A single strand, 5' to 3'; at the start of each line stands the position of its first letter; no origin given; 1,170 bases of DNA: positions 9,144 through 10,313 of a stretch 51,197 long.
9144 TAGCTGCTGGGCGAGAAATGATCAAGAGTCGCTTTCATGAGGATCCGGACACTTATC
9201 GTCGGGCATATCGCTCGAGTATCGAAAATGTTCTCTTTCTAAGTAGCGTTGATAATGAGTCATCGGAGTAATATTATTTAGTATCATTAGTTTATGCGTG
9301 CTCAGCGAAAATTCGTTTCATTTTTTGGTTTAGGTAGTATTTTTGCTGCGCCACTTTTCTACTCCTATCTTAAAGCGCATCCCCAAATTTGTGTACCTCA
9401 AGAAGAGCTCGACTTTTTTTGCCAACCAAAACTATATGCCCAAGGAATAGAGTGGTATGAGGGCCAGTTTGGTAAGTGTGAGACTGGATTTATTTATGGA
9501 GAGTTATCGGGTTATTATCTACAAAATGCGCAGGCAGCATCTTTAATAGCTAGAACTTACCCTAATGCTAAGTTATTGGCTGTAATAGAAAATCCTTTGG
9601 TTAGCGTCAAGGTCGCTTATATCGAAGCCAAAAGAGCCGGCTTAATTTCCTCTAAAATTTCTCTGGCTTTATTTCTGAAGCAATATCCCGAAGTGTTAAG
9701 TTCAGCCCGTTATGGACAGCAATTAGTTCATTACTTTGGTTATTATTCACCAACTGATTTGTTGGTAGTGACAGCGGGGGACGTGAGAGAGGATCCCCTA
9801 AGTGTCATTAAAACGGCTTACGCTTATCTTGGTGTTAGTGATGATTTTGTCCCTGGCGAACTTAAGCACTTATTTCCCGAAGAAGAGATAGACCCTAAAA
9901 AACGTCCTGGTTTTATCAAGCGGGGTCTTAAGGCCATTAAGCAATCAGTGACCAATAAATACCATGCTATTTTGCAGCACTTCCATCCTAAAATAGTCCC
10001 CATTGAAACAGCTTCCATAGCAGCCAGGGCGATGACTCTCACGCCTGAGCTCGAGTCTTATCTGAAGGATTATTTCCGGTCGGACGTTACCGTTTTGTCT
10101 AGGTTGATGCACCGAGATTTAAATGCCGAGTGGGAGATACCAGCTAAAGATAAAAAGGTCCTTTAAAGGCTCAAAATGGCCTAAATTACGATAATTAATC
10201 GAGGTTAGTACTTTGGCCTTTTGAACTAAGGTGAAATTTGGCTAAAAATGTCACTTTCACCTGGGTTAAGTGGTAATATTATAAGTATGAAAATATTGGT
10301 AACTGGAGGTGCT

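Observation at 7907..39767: A ~32-kb surface-glycan island using three nucleotide carriers (UDP, GDP, CDP) in an otherwise minimal-looking genome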

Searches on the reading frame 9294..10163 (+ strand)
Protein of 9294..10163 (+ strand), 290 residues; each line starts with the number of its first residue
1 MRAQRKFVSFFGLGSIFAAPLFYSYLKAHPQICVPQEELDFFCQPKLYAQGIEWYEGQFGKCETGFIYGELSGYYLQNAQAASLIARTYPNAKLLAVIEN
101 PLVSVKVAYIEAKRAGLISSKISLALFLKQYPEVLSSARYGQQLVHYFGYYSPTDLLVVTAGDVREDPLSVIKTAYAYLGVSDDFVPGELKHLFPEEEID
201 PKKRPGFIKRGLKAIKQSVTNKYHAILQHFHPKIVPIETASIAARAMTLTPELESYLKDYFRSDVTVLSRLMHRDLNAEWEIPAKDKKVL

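Call 3: search_protein_families(library=pfam, proteins=[window:9294-10163:+])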
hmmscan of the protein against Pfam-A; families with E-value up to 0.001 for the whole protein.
window:9294-10163:+ (290 aa): 0 families

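Call 14: search_protein_families(library=ncbifam, proteins=[window:9294-10163:+], max_evalue=0.01)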
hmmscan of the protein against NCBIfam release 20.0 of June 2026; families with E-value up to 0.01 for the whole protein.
window:9294-10163:+ (290 aa): 0 families

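Call 48: search_protein_families(library=pfam, proteins=[window:9294-10163:+], max_evalue=1)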
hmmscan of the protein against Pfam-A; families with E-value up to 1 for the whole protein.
window:9294-10163:+ (290 aa): 1 family
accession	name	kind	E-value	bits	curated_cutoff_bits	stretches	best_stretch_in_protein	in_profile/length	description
PF13469.12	Sulfotransfer_3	-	0.0012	19.6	27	1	77-182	110-213/216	Sulfotransferase family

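Call 77: find_encoding_contigs(protein=window:9294-10163:+, flank=10000, max_places=6)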
Protein window:9294-10163:+ (290 aa): 3 contigs read that carry it; 2 places shown.
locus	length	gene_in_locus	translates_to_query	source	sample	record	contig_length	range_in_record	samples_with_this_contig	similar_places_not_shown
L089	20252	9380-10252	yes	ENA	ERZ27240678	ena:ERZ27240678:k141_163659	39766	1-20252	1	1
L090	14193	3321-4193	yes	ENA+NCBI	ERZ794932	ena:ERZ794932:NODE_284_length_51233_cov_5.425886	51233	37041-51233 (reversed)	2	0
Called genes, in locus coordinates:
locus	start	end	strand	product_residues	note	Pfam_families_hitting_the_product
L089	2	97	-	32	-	?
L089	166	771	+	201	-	-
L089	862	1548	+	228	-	PF00590:TP_methylase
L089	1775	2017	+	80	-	-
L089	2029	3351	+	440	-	PF13200:DUF4015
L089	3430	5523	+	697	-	PF01935:DUF87 (faint), PF10412:TrwB_AAD_bind, PF12696:TraG-D_C (weak)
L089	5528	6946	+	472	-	PF00932:LTD, PF00801:PKD, PF18911:PKD_4, PF00932:LTD (weak)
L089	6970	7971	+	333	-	PF01933:CofD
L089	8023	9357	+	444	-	PF00534:Glycos_transf_1, PF13692:Glyco_trans_1_4, PF13524:Glyco_trans_1_2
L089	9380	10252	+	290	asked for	-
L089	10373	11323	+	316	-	PF01073:3Beta_HSD, PF01370:Epimerase, PF02719:Polysacc_synt_2, PF04321:RmlD_sub_bind, PF13460:NAD_binding_10 (weak), PF16363:GDP_Man_Dehyd, PF07993:NAD_binding_4 (weak)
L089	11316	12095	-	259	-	PF00535:Glycos_transf_2, PF10111:Glyco_tranf_2_2, PF13641:Glyco_tranf_2_3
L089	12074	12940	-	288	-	PF01531:Glyco_transf_11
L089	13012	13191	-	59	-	-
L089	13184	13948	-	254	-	PF03269:DUF268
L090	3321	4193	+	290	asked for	-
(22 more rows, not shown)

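Call 81: find_related_loci(query=window:9294-10163:+, collection=metagenome_contigs, flank=10000)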
Query window:9294-10163:+ (290 aa) in metagenome_contigs; peptide patterns used: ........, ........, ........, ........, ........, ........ (x = any residue, [..] = any of these).
93 stretches matched a pattern; 1 encode a relative of the query (tblastn E <= 1e-3); 1 distinct loci.
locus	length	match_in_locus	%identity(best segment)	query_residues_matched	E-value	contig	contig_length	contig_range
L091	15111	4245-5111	80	1-289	2e-159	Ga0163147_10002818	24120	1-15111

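Call 83: search_protein_families(library=pfam, proteins=[L091:428-1810:+, L091:1835-2833:+, L091:2888-4219:+, L091:5128-6120:+, L091:6029-6541:+, L091:6958-7656:+, L091:7685-8452:-, L091:8524-9435:-, L091:9456-10709:-, L091:10758-11699:-], max_evalue=0.001)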
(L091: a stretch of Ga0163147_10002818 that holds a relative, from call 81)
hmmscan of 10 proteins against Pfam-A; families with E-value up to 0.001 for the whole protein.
L091:428-1810:+ (461 aa): 3 families
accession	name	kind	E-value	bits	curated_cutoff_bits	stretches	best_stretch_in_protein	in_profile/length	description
PF00932.25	LTD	-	1.7e-16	61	34.3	2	21-121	6-106/109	Lamin Tail Domain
PF18911.6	PKD_4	-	1.9e-09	37.9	27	1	217-275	19-77/85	PKD domain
PF00801.26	PKD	-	2.6e-08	34.2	23.5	1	213-278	14-77/80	PKD domain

L091:1835-2833:+ (333 aa): 1 family
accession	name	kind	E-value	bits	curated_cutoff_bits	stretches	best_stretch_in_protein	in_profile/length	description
PF01933.23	CofD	-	2.9e-81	273.3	30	1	6-282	1-271/290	2-phospho-L-lactate transferase CofD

L091:2888-4219:+ (444 aa): 3 families
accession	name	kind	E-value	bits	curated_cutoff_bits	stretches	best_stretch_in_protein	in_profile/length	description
PF00534.26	Glycos_transf_1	-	2.2e-16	60.3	26.4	1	256-408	15-171/172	Glycosyl transferases group 1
PF13692.12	Glyco_trans_1_4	-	1.9e-11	44.9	27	1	257-395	2-142/142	Glycosyl transferases group 1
PF13524.12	Glyco_trans_1_2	-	5.3e-08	33.4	25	1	348-414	69-133/144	Glycosyl transferase-like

L091:5128-6120:+ (331 aa): 8 families
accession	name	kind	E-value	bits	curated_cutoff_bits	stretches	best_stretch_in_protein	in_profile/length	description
PF01370.27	Epimerase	-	2e-53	181.7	20.9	1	18-261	1-240/240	NAD dependent epimerase/dehydratase family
PF16363.11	GDP_Man_Dehyd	-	6.9e-50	170.8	27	1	19-324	1-332/332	GDP-mannose 4,6 dehydratase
PF02719.21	Polysacc_synt_2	-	2e-18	67.1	20.2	1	18-220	1-194/293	Polysaccharide biosynthesis protein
PF04321.23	RmlD_sub_bind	-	7.9e-17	61.7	27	1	16-196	1-159/287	RmlD substrate binding domain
PF01073.25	3Beta_HSD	-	5.1e-15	55.7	22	1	19-170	1-159/280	3-beta hydroxysteroid dehydrogenase/isomerase family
PF13460.12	NAD_binding_10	-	1.7e-08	35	27.2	1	22-143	1-110/184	NAD(P)H-binding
PF05368.20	NmrA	-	2.5e-06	27.8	27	1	17-133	4-108/298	NmrA-like family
PF07993.18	NAD_binding_4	-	0.00046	19.9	20.1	0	83-190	90-209/258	Male sterility protein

L091:6029-6541:+ (171 aa): 0 families

L091:6958-7656:+ (233 aa): 3 families
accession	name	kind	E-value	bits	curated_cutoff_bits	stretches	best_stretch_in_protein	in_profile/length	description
PF04488.21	Gly_transf_sug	-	9.9e-16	58.7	23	1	29-106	6-92/93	Glycosyltransferase sugar-binding region containing DXD motif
PF12919.13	TcdA_TcdB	-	4.8e-12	46.2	23.6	2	53-90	156-193/382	TcdA/TcdB catalytic glycosyltransferase domain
PF05704.18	Caps_synth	-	2.2e-08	34.3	24.5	1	6-107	43-150/278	Capsular polysaccharide synthesis protein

L091:7685-8452:- (256 aa): 3 families
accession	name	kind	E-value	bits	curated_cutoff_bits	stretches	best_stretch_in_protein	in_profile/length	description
PF00535.33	Glycos_transf_2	-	6.4e-25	88.5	23.3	1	4-123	1-121/168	Glycosyl transferase family 2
PF10111.15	Glyco_tranf_2_2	-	1.1e-05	25.5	27.3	1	21-103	17-103/276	Glycosyltransferase like family 2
PF13641.12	Glyco_tranf_2_3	-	1.4e-05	25.6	27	1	3-101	3-106/230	Glycosyltransferase like family 2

L091:8524-9435:- (304 aa): 2 families
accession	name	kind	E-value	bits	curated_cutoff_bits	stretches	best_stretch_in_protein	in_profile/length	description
PF05050.19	Methyltransf_21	-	5.3e-20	72.7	22.7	1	91-257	1-173/173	Methyltransferase FkbM domain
PF05575.17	V_cholerae_RfbT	-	0.00018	21.4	27.9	1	76-210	73-208/286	Vibrio cholerae RfbT protein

L091:9456-10709:- (418 aa): 1 family
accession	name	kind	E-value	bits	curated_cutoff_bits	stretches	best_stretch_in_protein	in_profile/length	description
PF00534.26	Glycos_transf_1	-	6.7e-07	29.4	26.4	1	284-386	66-164/172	Glycosyl transferases group 1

L091:10758-11699:- (314 aa): 2 families
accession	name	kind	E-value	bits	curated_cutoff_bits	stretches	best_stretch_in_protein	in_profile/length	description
PF00535.33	Glycos_transf_2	-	2.7e-07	31.1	23.3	1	7-103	4-101/168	Glycosyl transferase family 2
PF13704.12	Glyco_tranf_2_4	-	2.3e-06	28.4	27.5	1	10-97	1-88/98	Glycosyl transferase family 2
